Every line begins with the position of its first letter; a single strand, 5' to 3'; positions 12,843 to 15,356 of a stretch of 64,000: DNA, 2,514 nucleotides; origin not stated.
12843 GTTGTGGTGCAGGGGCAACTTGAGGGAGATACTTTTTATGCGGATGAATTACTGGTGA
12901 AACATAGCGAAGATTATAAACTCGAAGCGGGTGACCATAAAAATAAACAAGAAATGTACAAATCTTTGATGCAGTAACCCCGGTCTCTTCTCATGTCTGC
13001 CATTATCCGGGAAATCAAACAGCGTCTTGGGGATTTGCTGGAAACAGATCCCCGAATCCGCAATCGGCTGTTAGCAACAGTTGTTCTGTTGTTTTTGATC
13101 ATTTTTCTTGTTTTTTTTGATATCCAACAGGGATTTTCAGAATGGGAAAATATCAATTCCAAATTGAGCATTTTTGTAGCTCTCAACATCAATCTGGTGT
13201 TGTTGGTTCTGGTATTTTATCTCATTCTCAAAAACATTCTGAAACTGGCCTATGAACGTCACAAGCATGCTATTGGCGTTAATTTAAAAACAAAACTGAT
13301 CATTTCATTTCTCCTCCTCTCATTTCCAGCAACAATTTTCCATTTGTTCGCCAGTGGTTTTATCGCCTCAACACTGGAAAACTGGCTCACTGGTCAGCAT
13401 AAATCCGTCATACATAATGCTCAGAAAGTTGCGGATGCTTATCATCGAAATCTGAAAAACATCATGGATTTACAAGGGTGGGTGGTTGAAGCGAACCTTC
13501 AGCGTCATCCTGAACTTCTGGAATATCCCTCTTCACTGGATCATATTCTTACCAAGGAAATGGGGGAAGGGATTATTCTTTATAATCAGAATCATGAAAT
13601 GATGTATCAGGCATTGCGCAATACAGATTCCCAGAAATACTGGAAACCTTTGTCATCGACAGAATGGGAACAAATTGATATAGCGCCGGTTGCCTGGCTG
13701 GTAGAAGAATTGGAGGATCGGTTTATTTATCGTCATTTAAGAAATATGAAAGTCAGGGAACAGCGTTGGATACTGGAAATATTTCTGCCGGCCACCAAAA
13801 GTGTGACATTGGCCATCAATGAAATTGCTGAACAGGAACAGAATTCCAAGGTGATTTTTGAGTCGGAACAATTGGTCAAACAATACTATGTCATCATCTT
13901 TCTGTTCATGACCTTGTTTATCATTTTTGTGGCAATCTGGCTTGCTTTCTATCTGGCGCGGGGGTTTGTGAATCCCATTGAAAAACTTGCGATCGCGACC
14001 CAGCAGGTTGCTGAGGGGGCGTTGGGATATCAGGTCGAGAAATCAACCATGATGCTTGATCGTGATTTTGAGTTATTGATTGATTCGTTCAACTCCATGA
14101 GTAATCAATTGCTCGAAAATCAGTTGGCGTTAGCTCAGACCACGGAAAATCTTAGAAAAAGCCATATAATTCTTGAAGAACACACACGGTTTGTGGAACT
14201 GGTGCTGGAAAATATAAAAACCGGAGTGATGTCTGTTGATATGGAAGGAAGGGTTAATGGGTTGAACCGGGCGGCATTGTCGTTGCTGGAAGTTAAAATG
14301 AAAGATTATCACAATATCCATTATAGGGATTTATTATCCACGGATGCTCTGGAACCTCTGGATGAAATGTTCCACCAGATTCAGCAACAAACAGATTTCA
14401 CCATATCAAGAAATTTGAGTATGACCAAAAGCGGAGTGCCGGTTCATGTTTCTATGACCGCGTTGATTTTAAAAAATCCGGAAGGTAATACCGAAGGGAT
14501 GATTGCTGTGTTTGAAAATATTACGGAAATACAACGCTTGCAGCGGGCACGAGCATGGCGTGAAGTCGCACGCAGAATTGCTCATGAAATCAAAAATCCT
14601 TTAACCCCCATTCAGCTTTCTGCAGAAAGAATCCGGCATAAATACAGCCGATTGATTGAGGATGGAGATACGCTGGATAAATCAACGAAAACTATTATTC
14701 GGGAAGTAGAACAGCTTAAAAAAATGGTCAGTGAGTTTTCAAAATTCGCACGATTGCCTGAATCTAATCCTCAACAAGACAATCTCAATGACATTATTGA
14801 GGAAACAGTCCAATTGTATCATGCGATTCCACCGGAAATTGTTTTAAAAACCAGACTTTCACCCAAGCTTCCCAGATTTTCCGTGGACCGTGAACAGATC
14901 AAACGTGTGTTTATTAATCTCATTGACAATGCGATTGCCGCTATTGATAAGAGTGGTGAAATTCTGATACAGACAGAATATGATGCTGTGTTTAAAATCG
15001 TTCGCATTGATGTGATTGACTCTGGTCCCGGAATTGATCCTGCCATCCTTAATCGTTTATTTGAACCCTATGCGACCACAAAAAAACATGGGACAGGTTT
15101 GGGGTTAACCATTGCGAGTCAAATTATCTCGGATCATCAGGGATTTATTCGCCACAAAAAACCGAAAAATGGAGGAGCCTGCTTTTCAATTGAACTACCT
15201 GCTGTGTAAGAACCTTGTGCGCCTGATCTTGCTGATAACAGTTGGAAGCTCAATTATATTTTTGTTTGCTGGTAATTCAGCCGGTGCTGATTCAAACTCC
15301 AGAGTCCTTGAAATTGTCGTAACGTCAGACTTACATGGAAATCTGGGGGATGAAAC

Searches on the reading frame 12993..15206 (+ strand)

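Call 69: search_protein_families(library=pfam, proteins=[window:12993-15206:+], max_evalue=0.00001)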
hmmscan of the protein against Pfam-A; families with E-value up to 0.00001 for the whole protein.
window:12993-15206:+ (738 aa): 5 families
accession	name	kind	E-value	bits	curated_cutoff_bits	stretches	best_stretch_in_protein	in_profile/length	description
PF02518.31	HATPase_c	-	2.3e-21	76.8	26.4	1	632-737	2-109/111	Histidine kinase-, DNA gyrase B-, and HSP90-like ATPase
PF00989.32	PAS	-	8.7e-11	42.3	22.6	1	400-508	2-111/113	PAS fold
PF00512.31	HisKA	-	2.1e-10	40.9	26.9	1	522-588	2-63/66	His Kinase A (phospho-acceptor) domain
PF13426.13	PAS_9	-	3.4e-08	34.1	27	1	411-512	3-103/103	PAS domain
PF08448.16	PAS_4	-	7.1e-06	26.7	23.1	0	405-512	1-107/110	PAS fold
